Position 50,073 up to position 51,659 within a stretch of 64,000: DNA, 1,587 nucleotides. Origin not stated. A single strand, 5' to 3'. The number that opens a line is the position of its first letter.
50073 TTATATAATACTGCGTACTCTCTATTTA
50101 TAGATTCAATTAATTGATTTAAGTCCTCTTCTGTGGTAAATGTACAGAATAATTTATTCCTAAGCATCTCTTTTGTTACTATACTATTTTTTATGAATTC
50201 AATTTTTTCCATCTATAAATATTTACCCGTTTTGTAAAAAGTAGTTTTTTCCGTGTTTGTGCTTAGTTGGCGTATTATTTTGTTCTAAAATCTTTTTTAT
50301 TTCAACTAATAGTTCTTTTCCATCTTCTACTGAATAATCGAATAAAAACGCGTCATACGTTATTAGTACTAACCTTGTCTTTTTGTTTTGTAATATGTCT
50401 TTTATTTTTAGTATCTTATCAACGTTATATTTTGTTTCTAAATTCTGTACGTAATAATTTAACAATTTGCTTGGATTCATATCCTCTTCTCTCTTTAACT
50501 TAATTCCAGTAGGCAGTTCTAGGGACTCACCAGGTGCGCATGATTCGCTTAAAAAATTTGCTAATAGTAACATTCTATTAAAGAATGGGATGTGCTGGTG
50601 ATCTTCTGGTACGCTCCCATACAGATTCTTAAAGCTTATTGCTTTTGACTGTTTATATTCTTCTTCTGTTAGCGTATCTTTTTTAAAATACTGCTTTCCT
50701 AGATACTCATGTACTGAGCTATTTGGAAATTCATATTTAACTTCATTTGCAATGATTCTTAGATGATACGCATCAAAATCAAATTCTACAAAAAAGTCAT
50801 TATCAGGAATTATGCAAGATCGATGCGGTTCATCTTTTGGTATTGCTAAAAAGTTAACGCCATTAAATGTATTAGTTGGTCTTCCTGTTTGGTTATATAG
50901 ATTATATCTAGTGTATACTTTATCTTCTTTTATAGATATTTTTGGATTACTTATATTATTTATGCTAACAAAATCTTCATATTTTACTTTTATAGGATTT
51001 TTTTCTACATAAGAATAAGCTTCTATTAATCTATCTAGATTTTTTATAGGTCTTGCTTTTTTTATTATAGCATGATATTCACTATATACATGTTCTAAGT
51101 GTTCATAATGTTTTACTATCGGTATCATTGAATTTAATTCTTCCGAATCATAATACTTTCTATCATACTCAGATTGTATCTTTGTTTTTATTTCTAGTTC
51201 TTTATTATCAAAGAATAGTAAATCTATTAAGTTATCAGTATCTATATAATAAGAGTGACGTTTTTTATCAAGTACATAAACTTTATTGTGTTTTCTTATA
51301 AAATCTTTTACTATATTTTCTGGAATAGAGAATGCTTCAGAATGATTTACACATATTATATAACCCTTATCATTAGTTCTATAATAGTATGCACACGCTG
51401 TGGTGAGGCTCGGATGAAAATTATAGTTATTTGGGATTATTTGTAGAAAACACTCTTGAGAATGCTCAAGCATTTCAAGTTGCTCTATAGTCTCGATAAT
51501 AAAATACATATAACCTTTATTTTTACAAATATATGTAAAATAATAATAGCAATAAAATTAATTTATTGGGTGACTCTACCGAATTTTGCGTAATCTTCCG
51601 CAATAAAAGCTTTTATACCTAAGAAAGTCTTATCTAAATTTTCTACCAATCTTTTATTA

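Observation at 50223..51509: Second, minimal family-A polymerase-like gene in addition to the full DNA polymerase at 40387..42693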

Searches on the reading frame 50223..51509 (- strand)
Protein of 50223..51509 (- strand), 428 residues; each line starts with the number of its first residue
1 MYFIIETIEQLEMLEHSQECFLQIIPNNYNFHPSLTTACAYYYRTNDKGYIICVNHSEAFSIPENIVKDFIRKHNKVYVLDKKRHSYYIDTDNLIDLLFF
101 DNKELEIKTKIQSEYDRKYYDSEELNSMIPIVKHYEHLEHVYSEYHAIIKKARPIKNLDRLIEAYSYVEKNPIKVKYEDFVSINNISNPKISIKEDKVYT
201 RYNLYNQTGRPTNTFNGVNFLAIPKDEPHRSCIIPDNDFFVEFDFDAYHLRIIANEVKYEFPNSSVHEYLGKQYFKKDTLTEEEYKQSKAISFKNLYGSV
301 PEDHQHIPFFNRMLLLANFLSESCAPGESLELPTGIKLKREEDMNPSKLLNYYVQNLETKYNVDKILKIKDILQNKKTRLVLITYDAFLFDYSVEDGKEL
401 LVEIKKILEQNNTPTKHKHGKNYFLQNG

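Call 3: search_protein_families(library=pfam, proteins=[window:50223-51509:-], max_evalue=0.1)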
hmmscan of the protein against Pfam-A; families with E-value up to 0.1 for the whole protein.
window:50223-51509:- (428 aa): 0 families

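Call 4: search_protein_families(library=phrogs, proteins=[window:50223-51509:-], max_evalue=0.01)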
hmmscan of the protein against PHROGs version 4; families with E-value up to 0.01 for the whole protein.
window:50223-51509:- (428 aa): 0 families

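Call 6: search_solved_structures(query=window:50223-51509:-, max_evalue=10, show_alignments=3)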
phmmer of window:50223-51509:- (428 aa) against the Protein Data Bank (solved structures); distinct sequences matched with E-value up to 10: 2.
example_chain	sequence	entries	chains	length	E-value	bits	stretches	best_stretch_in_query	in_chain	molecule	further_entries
3ts9_A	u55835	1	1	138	0.2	13.9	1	107-144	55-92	Interferon-induced helicase C domain-containing protein 1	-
8vhx_F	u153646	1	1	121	1.9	10.7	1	65-125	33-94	Neck 2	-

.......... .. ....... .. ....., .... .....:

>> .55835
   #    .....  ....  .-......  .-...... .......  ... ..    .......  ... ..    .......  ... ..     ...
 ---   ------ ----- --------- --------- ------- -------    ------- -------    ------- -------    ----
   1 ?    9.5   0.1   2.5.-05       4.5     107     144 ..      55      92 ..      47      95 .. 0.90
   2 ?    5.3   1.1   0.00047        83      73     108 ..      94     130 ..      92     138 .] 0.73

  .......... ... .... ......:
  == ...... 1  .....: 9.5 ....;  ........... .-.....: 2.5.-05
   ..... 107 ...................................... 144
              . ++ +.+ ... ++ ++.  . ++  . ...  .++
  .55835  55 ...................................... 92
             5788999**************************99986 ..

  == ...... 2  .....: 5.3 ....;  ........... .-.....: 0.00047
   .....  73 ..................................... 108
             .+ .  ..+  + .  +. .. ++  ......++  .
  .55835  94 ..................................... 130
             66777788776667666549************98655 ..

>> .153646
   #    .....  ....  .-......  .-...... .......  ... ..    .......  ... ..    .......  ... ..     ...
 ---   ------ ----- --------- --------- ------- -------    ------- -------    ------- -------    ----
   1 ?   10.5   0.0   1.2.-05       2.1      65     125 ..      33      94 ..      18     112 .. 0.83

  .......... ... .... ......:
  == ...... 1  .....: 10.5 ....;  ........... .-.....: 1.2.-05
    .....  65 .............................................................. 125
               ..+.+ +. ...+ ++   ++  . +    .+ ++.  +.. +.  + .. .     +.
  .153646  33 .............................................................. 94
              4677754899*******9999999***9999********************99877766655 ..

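Call 7: find_homologous_proteins(query=window:50223-51509:-)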
Query window:50223-51509:- (428 aa): 880 proteins with E <= 0.001 among 5144 candidates; the best 120 are listed.
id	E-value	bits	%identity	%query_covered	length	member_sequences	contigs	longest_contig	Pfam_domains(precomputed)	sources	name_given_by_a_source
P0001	3.4e-284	960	100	100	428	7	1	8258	-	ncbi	-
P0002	2.6e-187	641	66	99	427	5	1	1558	-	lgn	-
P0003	9.7e-169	580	61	99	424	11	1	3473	-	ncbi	-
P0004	2.3e-162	559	59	99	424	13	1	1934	-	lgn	-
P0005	9.7e-162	557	60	99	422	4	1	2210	-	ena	-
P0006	1.1e-161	557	58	99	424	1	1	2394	-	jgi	jgi:hypothetical protein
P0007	7.2e-160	551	58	99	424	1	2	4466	-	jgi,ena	jgi:hypothetical protein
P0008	2.2e-159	549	59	99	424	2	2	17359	-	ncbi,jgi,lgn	jgi:hypothetical protein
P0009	2.3e-158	546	59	99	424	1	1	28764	-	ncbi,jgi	-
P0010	1.1e-156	540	57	99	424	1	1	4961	-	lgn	-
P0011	6.9e-154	531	56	99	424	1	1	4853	-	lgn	-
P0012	1.4e-150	520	55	99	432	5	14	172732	-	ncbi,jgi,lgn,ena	jgi:hypothetical protein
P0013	1.7e-149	517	56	95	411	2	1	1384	-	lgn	-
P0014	2.4e-138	480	54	99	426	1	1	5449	-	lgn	-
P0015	6.7e-138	478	51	99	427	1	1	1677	-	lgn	-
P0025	1.1e-119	418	49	99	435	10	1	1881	PF00476.27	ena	-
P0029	9.6e-119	415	47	99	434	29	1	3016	PF00476.27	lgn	-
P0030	1.0e-118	415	47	99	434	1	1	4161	PF00476.27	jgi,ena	jgi:hypothetical protein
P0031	3.0e-118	414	47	99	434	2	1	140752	PF00476.27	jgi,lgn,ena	jgi:hypothetical protein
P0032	4.9e-118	413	47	99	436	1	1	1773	PF00476.27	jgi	jgi:hypothetical protein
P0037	6.5e-117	409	45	100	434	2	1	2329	PF00476.27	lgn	-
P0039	1.5e-116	408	48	99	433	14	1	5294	PF00476.27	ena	-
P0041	1.5e-115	405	53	90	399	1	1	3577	PF00476.27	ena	-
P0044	5.1e-115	403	47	99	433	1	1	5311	PF00476.27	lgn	-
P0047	1.1e-114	402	47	99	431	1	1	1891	PF00476.27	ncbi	-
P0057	7.1e-114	399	44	99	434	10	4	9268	PF00476.27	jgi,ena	jgi:hypothetical protein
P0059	9.5e-114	399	44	99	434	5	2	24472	PF00476.27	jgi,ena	-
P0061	1.6e-113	398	47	99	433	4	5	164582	PF00476.27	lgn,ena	-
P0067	5.1e-113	396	46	99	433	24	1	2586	PF00476.27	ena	-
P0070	5.6e-113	396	47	99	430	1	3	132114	-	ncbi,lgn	-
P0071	6.0e-113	396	46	99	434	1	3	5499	PF00476.27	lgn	-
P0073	1.3e-112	395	47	99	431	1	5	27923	PF00476.27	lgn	-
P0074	1.6e-112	395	46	99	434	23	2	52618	PF00476.27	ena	-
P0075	1.7e-112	395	47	99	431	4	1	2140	PF00476.27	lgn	-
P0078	1.7e-112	395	46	99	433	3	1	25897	PF00476.27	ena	-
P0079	1.8e-112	395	47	99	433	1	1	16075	PF00476.27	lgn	-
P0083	2.5e-112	394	47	99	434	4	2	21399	PF00476.27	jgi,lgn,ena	-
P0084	3.1e-112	394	46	99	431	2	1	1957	PF00476.27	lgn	-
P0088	5.4e-112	393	47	99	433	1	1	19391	PF00476.27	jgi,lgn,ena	-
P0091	7.8e-112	393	45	100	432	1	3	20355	PF00476.27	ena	-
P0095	1.3e-111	392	48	99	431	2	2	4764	PF00476.27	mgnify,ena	mgnify:CR=1 FL=1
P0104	2.6e-111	391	47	99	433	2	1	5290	PF00476.27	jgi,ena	-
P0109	3.8e-111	390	46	100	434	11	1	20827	PF00476.27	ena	-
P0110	4.1e-111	390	47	99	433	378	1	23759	PF00476.27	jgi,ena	jgi:hypothetical protein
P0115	7.5e-111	389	45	99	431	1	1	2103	PF00476.27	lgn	-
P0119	2.2e-110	388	47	99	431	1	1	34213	PF00476.27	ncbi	-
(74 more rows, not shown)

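Call 9: search_dna_similar(query=window:50223-51509:-, collection=phages, mode=protein, max_rows=30)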
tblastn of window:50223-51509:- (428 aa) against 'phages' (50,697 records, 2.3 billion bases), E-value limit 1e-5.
Records with a match: 6; places in all: 6; records where one place covers at least 80% of the query: 4.
Best place of each record, by identity: <60% 6.
By first word of the organism name: Flavobacterium 4; uncultured 1; Microcystis 1.
By host as written in the record: Flavobacterium sp. LMO8 4; - 1; Microcystis elabens 1.
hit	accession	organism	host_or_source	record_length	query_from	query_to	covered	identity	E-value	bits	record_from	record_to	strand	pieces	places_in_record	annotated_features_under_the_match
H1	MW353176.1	Flavobacterium phage vB_FspM_immuto_3-5A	Flavobacterium sp. LMO8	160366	1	427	100%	36.9%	5e-74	257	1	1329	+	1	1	DNA polymerase family A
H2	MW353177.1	Flavobacterium phage vB_FspM_immuto_13-6C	Flavobacterium sp. LMO8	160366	1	427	100%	36.9%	5e-74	257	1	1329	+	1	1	DNA polymerase family A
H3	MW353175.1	Flavobacterium phage vB_FspM_immuto_2-6A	Flavobacterium sp. LMO8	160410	1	427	100%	36.9%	5e-74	257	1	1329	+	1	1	DNA polymerase family A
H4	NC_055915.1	Flavobacterium phage vB_FspM_immuto_2-6A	Flavobacterium sp. LMO8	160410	1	427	100%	36.9%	5e-74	257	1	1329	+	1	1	DNA polymerase family A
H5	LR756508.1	uncultured phage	metagenomic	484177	123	423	70%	34.6%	3e-46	176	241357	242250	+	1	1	record has no annotation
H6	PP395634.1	Microcystis phage Mel-JY01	Microcystis elabens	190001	123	423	70%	27.0%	3e-26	117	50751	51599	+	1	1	hypothetical protein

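Call 10: search_solved_structures(query=A1, max_evalue=10, show_alignments=3)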
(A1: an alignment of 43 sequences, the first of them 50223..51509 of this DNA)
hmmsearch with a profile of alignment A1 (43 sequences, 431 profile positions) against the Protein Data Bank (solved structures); distinct sequences matched with E-value up to 10: 1.
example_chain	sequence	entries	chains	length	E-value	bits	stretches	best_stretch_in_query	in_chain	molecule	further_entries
8jrb_A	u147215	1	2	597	9.7e-05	24.8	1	157-305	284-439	DNA polymerase I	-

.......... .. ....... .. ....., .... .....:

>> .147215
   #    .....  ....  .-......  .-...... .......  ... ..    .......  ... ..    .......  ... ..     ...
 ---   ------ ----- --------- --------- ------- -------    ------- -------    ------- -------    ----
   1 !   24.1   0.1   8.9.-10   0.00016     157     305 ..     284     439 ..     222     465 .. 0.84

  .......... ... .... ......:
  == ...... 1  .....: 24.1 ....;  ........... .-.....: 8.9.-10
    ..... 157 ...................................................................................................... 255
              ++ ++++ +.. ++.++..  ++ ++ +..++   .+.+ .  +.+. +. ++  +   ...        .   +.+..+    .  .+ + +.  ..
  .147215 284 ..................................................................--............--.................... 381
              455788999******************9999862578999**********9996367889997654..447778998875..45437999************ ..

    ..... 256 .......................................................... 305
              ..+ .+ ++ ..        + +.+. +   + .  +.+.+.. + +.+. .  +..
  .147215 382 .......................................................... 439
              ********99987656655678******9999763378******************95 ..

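Call 12: search_protein_families(library=pfam, alignment_id=A1, max_evalue=1)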
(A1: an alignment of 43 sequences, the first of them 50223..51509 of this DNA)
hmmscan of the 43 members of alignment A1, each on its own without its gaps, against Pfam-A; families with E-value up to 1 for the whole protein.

A. member 1, window:50223-51509:- (428 aa): 0 families

B. families by the number of members that match (of 43 scanned): 29 families (the first 25 are shown)
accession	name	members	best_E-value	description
PF00476.26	DNA_pol_A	15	2.3e-08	DNA polymerase family A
PF24691.1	TreTu_C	4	0.015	TreTu toxin, C-terminal domain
PF00181.30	Ribosomal_L2_N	3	0.017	Ribosomal Proteins L2, RNA binding N-terminal domain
PF02568.20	ThiI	2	0.039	Thiamine biosynthesis protein (ThiI)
PF06920.19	DHR-2_Lobe_A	2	0.046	DHR-2, Lobe A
PF17793.6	AHD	2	0.081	ANC1 homology domain (AHD)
PF06115.17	DUF956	2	0.33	Domain of unknown function (DUF956)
PF07788.17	PDDEXK_10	1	0.016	PD-(D/E)XK nuclease superfamily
PF13578.12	Methyltransf_24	1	0.026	Methyltransferase domain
PF24424.1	FNG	1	0.046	FNG domain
PF06514.17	PsbU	1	0.047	Photosystem II 12 kDa extrinsic protein (PsbU)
PF22619.2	DNA_polI_exo1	1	0.048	DNA polymerase I, ribonuclease H-like domain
PF13341.12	RAG2_PHD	1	0.052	RAG2 PHD domain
PF06041.17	DUF924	1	0.06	Bacterial protein of unknown function (DUF924)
PF22744.3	Toast-rack_PspC-Cterm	1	0.075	ToastRack found in some PspC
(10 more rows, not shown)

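Call 19: find_related_loci(query=A1, collection=viral_contigs, flank=10000)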
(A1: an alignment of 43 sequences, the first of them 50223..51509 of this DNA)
Query A1 (428 aa) in viral_contigs; peptide patterns used: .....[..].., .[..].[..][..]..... (x = any residue, [..] = any of these).
412 stretches matched a pattern; 314 encode a relative of the query (tblastn E <= 1e-3); the best 80 are kept; 80 distinct loci.
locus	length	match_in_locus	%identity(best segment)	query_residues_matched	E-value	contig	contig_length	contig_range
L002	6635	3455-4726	61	1-425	7e-176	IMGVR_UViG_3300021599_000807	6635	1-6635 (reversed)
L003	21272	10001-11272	60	1-425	3e-171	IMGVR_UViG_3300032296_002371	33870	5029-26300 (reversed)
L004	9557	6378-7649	60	1-425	1e-169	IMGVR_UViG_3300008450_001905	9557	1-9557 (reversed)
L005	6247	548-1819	60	1-425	8e-171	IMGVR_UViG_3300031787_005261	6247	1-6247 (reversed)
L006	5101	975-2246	61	1-425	3e-172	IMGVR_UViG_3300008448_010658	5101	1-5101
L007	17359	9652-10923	59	1-425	1e-165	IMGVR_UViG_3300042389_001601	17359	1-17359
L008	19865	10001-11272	59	1-425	1e-163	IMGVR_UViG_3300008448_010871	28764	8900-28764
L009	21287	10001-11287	55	1-423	4e-147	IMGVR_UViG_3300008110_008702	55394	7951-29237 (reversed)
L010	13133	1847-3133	55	1-423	4e-147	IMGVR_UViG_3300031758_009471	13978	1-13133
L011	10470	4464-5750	55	1-423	6e-147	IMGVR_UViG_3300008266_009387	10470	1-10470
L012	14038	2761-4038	52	1-426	5e-141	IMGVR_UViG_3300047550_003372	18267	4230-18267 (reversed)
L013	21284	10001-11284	52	1-426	1e-142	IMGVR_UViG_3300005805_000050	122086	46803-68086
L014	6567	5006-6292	45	1-423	4e-128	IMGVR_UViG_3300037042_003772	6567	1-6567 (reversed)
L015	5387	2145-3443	45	1-425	8e-127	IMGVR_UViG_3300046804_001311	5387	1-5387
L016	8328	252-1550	46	1-425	3e-125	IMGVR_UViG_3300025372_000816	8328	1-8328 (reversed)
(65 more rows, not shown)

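Call 23: predict_structure(alignment_id=A1)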
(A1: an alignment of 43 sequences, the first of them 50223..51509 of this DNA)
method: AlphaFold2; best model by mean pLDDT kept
length: 428 residues; sequences in the alignment: 43
mean_pLDDT: 93.1   pTM: 0.91
mean pLDDT of the five models: 93.1, 92.7, 92.7, 92.2, 92.2
residues with pLDDT >= 90: 358; 70-90: 65; 50-70: 4; < 50: 1
segments of 3 or more residues with pLDDT < 50: none
pLDDT, mean of each block of 10 residues (from residue 1): 90 91 96 96 94 94 95 94 94 91 78 95 95 95 91 89 96 98 96 97 91 95 94 98 94 94 88 92 91 86 89 94 91 92 91 95 98 98 95 98 97 93 81
secondary structure, 60 per line:
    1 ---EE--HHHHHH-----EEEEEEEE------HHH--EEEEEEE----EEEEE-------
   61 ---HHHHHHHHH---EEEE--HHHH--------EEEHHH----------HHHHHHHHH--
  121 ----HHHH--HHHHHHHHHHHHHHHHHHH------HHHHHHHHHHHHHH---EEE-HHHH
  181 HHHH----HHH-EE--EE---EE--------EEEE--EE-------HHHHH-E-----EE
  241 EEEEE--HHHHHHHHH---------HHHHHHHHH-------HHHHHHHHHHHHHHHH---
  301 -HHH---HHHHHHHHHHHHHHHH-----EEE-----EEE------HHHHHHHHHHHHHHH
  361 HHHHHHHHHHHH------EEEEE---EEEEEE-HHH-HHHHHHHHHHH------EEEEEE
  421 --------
elements in order: H8-13 E19-26 E38-44 E49-53 H64-72 E76-79 H82-85 E94-96 H110-118 H125-128 H131-149 H156-169 E173-175 H177-184 E212-215 H227-231 E239-245 H248-256 H266-274 H282-297 H308-323 E329-331 E337-339 H346-372 E379-383 E387-392 H398-408 E415-420

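Call 27: fold_search(model_id=the predicted structure, library=pdb)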
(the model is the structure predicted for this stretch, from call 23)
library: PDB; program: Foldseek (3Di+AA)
matches with E <= 10: 909; with E <= 0.001: 245
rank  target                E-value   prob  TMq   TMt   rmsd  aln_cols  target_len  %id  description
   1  7sxq_B                3.0e-20  1.00  0.64  0.51   7.8       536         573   17  Plasmodium falciparum apicoplast DNA polymerase (exo-minus) without affinity tag (released 2022-10-19)
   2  9bps_A                6.7e-20  1.00  0.64  0.50   7.3       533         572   18  Plasmodium falciparum apicoplast DNA polymerase mutant - K417M (released 2025-05-14)
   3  7sxl_A                1.3e-19  1.00  0.62  0.49   8.5       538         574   16  Plasmodium falciparum apicoplast DNA polymerase (exo-minus) without affinity tag (released 2022-10-26)
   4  9bps_B                1.5e-19  1.00  0.64  0.50   8.7       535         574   16  Plasmodium falciparum apicoplast DNA polymerase mutant - K417M (released 2025-05-14)
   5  7sxq_A                2.6e-19  1.00  0.63  0.50   8.0       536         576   17  Plasmodium falciparum apicoplast DNA polymerase (exo-minus) without affinity tag (released 2022-10-19)
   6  9qsc_A                8.3e-19  1.00  0.63  0.46  10.6       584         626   16  apPol-DNA-nucleotide complex consensus refinement (released 2025-10-29)
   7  5dkt                  9.9e-19  1.00  0.62  0.48   9.2       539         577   15  N-terminal His tagged apPOL exonuclease mutant (released 2016-08-10)
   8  5dku_B                1.2e-18  1.00  0.64  0.50   7.7       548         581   16  C-terminal His tagged apPOL exonuclease mutant (released 2016-08-10)
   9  9qv9_A                1.9e-18  1.00  0.65  0.48   9.3       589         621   16  apPol-DNA-nucleotide complex (ternary 3) (released 2025-10-29)
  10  5dku_A                2.9e-18  1.00  0.62  0.48   8.9       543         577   15  C-terminal His tagged apPOL exonuclease mutant (released 2016-08-10)
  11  1kfd                  3.1e-18  1.00  0.70  0.55   8.8       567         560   14  CRYSTAL STRUCTURES OF THE KLENOW FRAGMENT OF DNA POLYMERASE I COMPLEXED WITH DEOXYNUCLEOSIDE TRIPHOSPHATE AND PYROPHOSPH (released 1994-06-22)
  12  9qun                  3.5e-18  1.00  0.63  0.46  10.1       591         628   16  apPol-nucleotide complex (released 2025-10-29)
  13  9qu8_A                6.6e-18  1.00  0.63  0.45   9.4       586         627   15  apPol-DNA-nucleotide complex (ternary2) (released 2025-10-29)
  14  9dg1_A                9.3e-18  1.00  0.59  0.49  10.5       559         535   16  Structure of Plasmodium falciparum apicoplast DNA polymerase in complex with DNA (exo-minus) (released 2024-11-06)
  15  2xo7_A                8.6e-17  1.00  0.66  0.50   9.2       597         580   14  Crystal structure of a dA:O-allylhydroxylamine-dC basepair in complex with fragment DNA polymerase I from Bacillus ste (released 2010-09-15)
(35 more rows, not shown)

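Call 29: search_protein_representatives(alignment_id=A1)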
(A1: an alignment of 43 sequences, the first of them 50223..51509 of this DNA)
Query: 43 sequences, 431 profile positions. Proteins with E-value up to 0.001 (for the whole library): 1468; up to 1e-10: 1000; up to 1e-30: 648. The best 150 are listed.
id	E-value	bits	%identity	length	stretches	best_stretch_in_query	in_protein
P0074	5.6e-195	664.9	-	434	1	1-431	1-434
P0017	4.6e-191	652.0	-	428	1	1-431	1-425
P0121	2.1e-163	560.8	-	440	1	1-430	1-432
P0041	7.3e-154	529.4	-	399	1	38-431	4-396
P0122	1.0e-148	512.4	-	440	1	1-429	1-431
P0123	1.9e-147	508.3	-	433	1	1-431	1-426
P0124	4.8e-133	460.8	-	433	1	1-430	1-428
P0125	2.0e-123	429.1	-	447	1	2-430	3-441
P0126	4.7e-120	418.0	-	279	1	157-431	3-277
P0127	6.8e-120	417.5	-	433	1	1-431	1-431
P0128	2.2e-119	415.8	-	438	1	1-429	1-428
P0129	4.5e-119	414.8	-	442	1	1-429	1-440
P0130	6.2e-119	414.3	-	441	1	1-431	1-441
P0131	3.0e-114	398.9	-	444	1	1-430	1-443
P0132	4.8e-114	398.2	-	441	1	1-431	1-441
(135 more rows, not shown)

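Call 50: get_annotated_region(hit=H6, flank=7000)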
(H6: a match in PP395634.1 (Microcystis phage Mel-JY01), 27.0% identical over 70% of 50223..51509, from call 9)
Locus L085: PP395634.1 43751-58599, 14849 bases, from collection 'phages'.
description: Microcystis phage Mel-JY01, complete genome.
organism: Microcystis phage Mel-JY01 (NCBI taxid 3126653)
taxonomy: Viruses; Duplodnaviria; Heunggongvirae; Uroviricota; Caudoviricetes
host: Microcystis elabens; source: -; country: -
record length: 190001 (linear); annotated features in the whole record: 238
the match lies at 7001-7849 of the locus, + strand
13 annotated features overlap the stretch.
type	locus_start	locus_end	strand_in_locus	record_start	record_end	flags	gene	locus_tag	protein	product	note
CDS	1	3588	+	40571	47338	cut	-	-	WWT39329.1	hypothetical protein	-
CDS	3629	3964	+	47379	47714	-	-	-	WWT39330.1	hypothetical protein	-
CDS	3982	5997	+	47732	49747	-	-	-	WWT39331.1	hypothetical protein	-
CDS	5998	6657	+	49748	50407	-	-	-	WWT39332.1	hypothetical protein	-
CDS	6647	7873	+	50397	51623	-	-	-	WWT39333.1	hypothetical protein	-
CDS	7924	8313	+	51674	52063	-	-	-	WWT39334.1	hypothetical protein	-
CDS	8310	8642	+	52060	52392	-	-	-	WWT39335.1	hypothetical protein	-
CDS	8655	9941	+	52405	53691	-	-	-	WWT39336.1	hypothetical protein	-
CDS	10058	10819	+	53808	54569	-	-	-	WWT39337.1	hypothetical protein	-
CDS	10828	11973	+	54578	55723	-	-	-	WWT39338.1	RecA RecA/RadA recombinase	-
CDS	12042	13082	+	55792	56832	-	-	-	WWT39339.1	DNA polymerase I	TIGR00593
CDS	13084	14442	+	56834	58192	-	-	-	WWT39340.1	helicase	41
CDS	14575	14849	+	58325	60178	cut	-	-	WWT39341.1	hypothetical protein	-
